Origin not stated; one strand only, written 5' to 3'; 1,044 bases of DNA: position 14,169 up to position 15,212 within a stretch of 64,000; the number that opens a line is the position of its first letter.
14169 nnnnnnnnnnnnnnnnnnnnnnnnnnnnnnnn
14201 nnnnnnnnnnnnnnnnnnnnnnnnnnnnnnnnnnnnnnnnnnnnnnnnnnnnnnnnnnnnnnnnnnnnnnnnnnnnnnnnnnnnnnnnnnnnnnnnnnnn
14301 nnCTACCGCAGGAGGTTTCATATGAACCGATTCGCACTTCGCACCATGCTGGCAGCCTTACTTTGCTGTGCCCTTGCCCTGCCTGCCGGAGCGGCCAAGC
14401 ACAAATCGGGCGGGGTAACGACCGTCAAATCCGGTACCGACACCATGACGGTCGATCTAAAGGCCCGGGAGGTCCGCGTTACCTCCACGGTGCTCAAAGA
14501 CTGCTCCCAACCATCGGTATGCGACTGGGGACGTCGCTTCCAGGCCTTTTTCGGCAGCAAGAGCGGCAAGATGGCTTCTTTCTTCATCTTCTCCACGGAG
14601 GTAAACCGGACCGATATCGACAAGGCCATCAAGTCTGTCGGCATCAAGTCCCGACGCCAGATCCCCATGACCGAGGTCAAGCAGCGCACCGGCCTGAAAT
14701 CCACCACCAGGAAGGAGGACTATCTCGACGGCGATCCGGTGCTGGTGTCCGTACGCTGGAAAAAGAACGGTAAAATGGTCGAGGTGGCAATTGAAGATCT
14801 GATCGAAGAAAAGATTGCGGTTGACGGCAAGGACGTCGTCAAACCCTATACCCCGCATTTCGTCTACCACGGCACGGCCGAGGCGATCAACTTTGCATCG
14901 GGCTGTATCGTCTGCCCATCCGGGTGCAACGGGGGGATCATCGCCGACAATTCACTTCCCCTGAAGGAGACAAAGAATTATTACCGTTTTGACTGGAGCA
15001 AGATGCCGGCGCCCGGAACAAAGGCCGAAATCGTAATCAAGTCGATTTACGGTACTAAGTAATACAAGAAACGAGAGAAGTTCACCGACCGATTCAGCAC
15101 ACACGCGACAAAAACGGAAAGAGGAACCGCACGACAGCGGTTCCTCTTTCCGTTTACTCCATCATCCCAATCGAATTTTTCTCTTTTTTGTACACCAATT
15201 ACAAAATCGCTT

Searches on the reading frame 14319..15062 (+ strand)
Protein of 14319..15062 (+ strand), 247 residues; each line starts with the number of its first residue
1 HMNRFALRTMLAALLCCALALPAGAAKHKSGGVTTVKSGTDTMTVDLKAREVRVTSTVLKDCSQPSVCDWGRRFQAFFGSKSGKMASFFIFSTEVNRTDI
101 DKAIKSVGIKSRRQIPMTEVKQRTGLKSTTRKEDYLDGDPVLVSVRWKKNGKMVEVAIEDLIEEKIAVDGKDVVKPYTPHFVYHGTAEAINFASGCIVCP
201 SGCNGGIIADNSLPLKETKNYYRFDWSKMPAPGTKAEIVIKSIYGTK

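Call 3: search_protein_families(library=pfam, proteins=[window:14319-15062:+], max_evalue=0.01)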
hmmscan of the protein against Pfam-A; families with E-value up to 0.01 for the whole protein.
window:14319-15062:+ (247 aa): 0 families

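Call 4: search_protein_families(library=ncbifam, proteins=[window:14319-15062:+], max_evalue=0.01)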
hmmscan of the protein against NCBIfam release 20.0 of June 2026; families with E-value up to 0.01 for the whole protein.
window:14319-15062:+ (247 aa): 1 family
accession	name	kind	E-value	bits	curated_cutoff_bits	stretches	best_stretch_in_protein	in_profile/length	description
NF040466.1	ydjY_domain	domain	6e-28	97.8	50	1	43-241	1-179/181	YdjY domain-containing protein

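Call 69: search_protein_families(library=pfam, proteins=[window:14319-15059:+], max_evalue=1)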
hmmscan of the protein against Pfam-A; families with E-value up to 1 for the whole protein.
window:14319-15059:+ (247 aa): 1 family
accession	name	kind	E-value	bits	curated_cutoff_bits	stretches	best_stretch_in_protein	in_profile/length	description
PF09926.15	DUF2158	-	0.18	12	22.3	1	31-59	3-22/50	Uncharacterized small protein (DUF2158)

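Call 71: find_homologous_proteins(query=window:14319-15059:+, max_evalue=0.001)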
Query window:14319-15059:+ (247 aa): 244 proteins with E <= 0.001 among 1461 candidates; the best 120 are listed.
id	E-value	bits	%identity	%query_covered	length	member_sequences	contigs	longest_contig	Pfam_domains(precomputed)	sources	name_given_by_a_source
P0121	3.5e-148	510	92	100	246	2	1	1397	PF27149.1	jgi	jgi:hypothetical protein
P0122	9.7e-146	502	90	100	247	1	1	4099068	PF27149.1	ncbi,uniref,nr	ncbi:hypothetical protein FO488_11990 [Geobacter sp. FeAm09]|uniref:YdjY domain-containing protein n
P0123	1.3e-140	485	88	98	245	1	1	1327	PF27149.1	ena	-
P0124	2.1e-140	484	85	100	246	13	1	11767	PF27149.1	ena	-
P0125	1.6e-138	478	86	98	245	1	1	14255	PF27149.1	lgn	-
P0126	2.2e-138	478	86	99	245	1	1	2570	PF27149.1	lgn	-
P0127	6.6e-138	476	85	100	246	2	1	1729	PF27149.1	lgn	-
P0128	9.5e-138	476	86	97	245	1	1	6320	PF27149.1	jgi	jgi:hypothetical protein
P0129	1.2e-137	475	87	96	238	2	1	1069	PF27149.1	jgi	jgi:hypothetical protein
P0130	6.8e-137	473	84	99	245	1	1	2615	PF27149.1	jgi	jgi:hypothetical protein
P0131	1.3e-136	472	84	99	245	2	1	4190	PF27149.1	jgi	-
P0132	2.1e-136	471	83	100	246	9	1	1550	PF27149.1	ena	-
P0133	2.2e-136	471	85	97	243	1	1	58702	PF27149.1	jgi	jgi:hypothetical protein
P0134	4.6e-136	470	84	99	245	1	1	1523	PF27149.1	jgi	jgi:hypothetical protein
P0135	7.1e-136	469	83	99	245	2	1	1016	PF27149.1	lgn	-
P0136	2.7e-135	468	86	91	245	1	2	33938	PF27149.1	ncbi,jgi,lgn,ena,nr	ncbi:MAG TPA: hypothetical protein HPP97_14230 [Desulfuromonadales bacterium]|nr:hypothetical protei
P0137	4.0e-135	467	82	99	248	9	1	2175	PF27149.1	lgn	-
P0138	4.9e-135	467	84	97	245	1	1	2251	PF27149.1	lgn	-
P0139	6.2e-135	466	85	97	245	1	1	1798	PF27149.1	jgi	jgi:hypothetical protein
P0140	1.1e-134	466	82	100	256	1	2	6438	PF27149.1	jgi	jgi:hypothetical protein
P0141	2.4e-134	464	82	99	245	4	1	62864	PF27149.1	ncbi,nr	ncbi:MAG: YdjY domain-containing protein [Desulfuromonadaceae bacterium]|nr:YdjY domain-containing p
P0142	1.1e-133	462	82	99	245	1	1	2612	PF27149.1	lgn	-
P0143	1.8e-133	462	100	83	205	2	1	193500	PF27149.1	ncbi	ncbi:YdjY domain-containing protein [Oryzomonas japonica]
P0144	2.5e-133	461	80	100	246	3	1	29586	PF27149.1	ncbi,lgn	-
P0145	4.7e-133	460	80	100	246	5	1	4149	PF27149.1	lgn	-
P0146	4.7e-132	457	81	99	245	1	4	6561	PF27149.1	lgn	-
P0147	6.8e-132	456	80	100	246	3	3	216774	PF27149.1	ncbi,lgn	-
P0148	7.5e-132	456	81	98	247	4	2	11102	PF27149.1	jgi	-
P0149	2.4e-131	455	80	99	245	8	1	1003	PF27149.1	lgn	-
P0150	2.9e-131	454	81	98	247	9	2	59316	PF27149.1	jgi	jgi:hypothetical protein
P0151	3.1e-131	454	81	100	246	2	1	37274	PF27149.1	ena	-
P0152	7.0e-131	453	82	98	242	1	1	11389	PF27149.1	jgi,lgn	jgi:hypothetical protein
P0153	1.4e-130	452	82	98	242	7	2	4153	PF27149.1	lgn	-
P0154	3.8e-130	451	79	100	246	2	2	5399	PF27149.1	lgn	-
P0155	7.0e-130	450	81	100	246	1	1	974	PF27149.1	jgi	jgi:hypothetical protein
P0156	8.9e-130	450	80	99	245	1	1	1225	PF27149.1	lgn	-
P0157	1.5e-129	449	80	98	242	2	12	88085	PF27149.1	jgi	-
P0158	1.8e-129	449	79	98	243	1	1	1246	PF27149.1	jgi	jgi:hypothetical protein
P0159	2.0e-129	448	79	99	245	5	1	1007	PF27149.1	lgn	-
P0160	2.6e-129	448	80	100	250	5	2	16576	PF27149.1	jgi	jgi:hypothetical protein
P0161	2.3e-128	445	79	99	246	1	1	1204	PF27149.1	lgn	-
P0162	6.4e-128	443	79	99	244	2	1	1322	PF27149.1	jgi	jgi:hypothetical protein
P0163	1.1e-127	443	78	99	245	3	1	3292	PF27149.1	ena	-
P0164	7.4e-126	437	79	99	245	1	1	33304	PF27149.1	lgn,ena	-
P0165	1.9e-121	422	77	98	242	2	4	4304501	PF27149.1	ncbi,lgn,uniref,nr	ncbi:hypothetical protein Geob_1743 [Geotalea daltonii FRC-32]|uniref:Uncharacterized protein n=1 Ta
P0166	1.3e-120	420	76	99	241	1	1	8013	PF27149.1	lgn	-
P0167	2.7e-116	405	77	99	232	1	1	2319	PF27149.1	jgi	-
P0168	2.2e-115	402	81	82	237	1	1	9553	PF27149.1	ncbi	-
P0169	4.7e-112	391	75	87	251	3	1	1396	PF27149.1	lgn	-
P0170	5.8e-109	381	68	94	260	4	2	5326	PF27149.1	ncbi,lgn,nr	ncbi:hypothetical protein BURK2_03699 [Burkholderiales bacterium]|nr:hypothetical protein BURK2_0369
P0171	9.9e-109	381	66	100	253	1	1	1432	PF27149.1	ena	-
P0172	2.5e-107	376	70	96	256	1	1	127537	PF27149.1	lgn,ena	-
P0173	3.2e-107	376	77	84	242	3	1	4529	PF27149.1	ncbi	-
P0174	1.9e-105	370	67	96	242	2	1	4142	PF27149.1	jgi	jgi:hypothetical protein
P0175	2.9e-98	346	59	99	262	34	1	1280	PF27149.1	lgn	-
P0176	3.7e-98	346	65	94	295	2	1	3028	PF27149.1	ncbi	-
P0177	7.9e-98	345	65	94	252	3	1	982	PF27149.1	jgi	jgi:hypothetical protein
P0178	1.6e-97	344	64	90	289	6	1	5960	PF27149.1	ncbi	-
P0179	2.0e-97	344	62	99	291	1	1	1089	PF27149.1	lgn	-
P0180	3.2e-97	343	66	90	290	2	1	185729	PF27149.1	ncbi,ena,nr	ncbi:MAG TPA: YdjY domain-containing protein [Dissulfurispiraceae bacterium]|nr:YdjY domain-containi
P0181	3.5e-97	343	65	90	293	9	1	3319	PF27149.1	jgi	-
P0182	3.6e-97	343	63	95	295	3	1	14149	PF27149.1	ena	-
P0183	6.5e-97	342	64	94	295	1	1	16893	PF27149.1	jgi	jgi:hypothetical protein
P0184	6.6e-97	342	64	94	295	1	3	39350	PF27149.1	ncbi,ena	-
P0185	3.4e-96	340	62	95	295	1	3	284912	PF27149.1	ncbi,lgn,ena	-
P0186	6.1e-96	339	62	95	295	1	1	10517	PF27149.1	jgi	jgi:hypothetical protein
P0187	8.7e-96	338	61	97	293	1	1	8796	PF27149.1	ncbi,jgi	-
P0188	8.9e-96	338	61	97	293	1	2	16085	PF27149.1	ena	-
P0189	9.2e-96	338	63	94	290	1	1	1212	PF27149.1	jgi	jgi:hypothetical protein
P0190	9.9e-96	338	60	98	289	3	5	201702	PF27149.1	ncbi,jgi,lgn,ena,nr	ncbi:MAG: hypothetical protein KKE62_17930 [Proteobacteria bacterium]|nr:hypothetical protein [Pseud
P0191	1.1e-95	338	60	99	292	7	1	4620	PF27149.1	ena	-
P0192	1.8e-95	337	63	90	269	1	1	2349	PF27149.1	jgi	jgi:hypothetical protein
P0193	2.4e-95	337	65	85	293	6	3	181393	PF27149.1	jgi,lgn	jgi:hypothetical protein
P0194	2.4e-95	337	61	97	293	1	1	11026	PF27149.1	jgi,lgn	jgi:hypothetical protein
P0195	3.6e-95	336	64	90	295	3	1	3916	PF27149.1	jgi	jgi:hypothetical protein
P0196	3.8e-95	336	65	90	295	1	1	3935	PF27149.1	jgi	jgi:hypothetical protein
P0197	4.5e-95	336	66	91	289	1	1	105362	PF27149.1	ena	-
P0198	5.6e-95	336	60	99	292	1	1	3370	PF27149.1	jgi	jgi:hypothetical protein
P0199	6.7e-95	335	64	90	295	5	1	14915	PF27149.1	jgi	jgi:hypothetical protein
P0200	7.0e-95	335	63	97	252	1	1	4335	PF27149.1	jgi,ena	-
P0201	9.4e-95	335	64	90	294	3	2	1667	PF27149.1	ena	-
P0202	1.2e-94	335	62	96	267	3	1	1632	PF27149.1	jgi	jgi:hypothetical protein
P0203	1.2e-94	335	61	97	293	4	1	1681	PF27149.1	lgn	-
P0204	1.4e-94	334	61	99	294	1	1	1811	PF27149.1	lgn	-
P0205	1.9e-94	334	61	97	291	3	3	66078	PF27149.1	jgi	jgi:hypothetical protein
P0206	2.0e-94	334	65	91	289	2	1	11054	PF27149.1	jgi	jgi:hypothetical protein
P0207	2.7e-94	333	63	95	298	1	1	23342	PF27149.1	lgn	-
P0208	2.9e-94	333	65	90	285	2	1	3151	PF27149.1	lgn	-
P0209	3.4e-94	333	65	91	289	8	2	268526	PF27149.1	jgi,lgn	-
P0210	3.4e-94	333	65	91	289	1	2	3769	PF27149.1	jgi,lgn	-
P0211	3.4e-94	333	63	90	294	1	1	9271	PF27149.1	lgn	-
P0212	4.4e-94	333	65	90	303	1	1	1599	PF27149.1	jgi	jgi:hypothetical protein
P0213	4.6e-94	333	65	91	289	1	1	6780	PF27149.1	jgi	jgi:hypothetical protein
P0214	5.5e-94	332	63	90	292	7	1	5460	PF27149.1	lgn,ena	-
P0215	8.7e-94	332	61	94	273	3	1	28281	PF27149.1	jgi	jgi:hypothetical protein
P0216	1.0e-93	332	63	90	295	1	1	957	PF27149.1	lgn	-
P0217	1.0e-93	331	62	97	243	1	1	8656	PF27149.1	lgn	-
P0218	1.1e-93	331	60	99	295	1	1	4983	PF27149.1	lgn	-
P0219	1.6e-93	331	64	90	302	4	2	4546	PF27149.1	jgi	jgi:hypothetical protein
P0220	1.6e-93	331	57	99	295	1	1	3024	PF27149.1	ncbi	-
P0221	1.8e-93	331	63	90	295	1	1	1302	PF27149.1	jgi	jgi:hypothetical protein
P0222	2.2e-93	330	64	91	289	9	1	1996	PF27149.1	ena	-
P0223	3.1e-93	330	64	90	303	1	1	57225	PF27149.1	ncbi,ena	-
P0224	3.2e-93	330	61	94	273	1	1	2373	PF27149.1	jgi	jgi:hypothetical protein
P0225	3.8e-93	330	60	99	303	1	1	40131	PF27149.1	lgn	-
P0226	4.8e-93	329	58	99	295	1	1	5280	PF27149.1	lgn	-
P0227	6.1e-93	329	61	94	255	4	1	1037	PF27149.1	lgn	-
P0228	6.7e-93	329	64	91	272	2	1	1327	PF27149.1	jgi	-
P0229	9.9e-93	328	61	94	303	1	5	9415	PF27149.1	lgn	-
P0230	1.0e-92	328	61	94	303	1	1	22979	PF27149.1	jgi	jgi:hypothetical protein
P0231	1.4e-92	328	66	85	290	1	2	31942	PF27149.1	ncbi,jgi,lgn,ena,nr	ncbi:MAG: hypothetical protein C0618_01215 [Desulfuromonas sp.]|nr:MAG: hypothetical protein C0618_0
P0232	1.4e-92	328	64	90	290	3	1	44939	PF27149.1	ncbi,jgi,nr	ncbi:MAG: hypothetical protein C0619_04905 [Desulfuromonas sp.]|jgi:hypothetical protein|nr:MAG: hyp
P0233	1.4e-92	328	58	99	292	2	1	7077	PF27149.1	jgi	-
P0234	1.7e-92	328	63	90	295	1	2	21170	PF27149.1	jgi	jgi:hypothetical protein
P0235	1.9e-92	327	60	94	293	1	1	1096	PF27149.1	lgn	-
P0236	2.0e-92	327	60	94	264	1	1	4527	PF27149.1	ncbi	-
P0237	2.2e-92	327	64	86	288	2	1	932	PF27149.1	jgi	jgi:hypothetical protein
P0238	2.5e-92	327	61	94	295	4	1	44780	PF27149.1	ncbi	ncbi:MAG: YdjY domain-containing protein [Nitrospirota bacterium]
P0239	2.5e-92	327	66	83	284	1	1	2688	PF27149.1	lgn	-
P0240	3.1e-92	327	61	97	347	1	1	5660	PF27149.1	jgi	jgi:hypothetical protein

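Call 86: predict_structure(alignment_id=A2)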
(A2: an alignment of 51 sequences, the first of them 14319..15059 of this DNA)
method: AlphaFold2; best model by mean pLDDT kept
length: 247 residues; sequences in the alignment: 51
mean_pLDDT: 77.5   pTM: 0.75
mean pLDDT of the five models: 77.5, 75.9, 71.5, 70.3, 70.1
residues with pLDDT >= 90: 79; 70-90: 85; 50-70: 60; < 50: 23
segments of 3 or more residues with pLDDT < 50: 19-29, 210-216
pLDDT, mean of each block of 10 residues (from residue 1): 62 54 46 90 93 96 88 77 90 93 87 69 75 72 92 93 86 80 58 75 51 51 90 96 68
secondary structure, 60 per line:
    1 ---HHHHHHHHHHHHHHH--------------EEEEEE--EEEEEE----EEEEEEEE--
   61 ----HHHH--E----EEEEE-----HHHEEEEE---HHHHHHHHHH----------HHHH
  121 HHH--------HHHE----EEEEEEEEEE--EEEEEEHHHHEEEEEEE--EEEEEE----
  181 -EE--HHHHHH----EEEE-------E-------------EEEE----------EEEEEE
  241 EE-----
elements in order: H4-18 E33-38 E41-46 E51-58 H65-68 E76-80 E89-93 H97-106 H117-123 E140-149 E152-157 H158-161 E162-168 E171-176 H186-191 E196-199 E221-224 E235-242
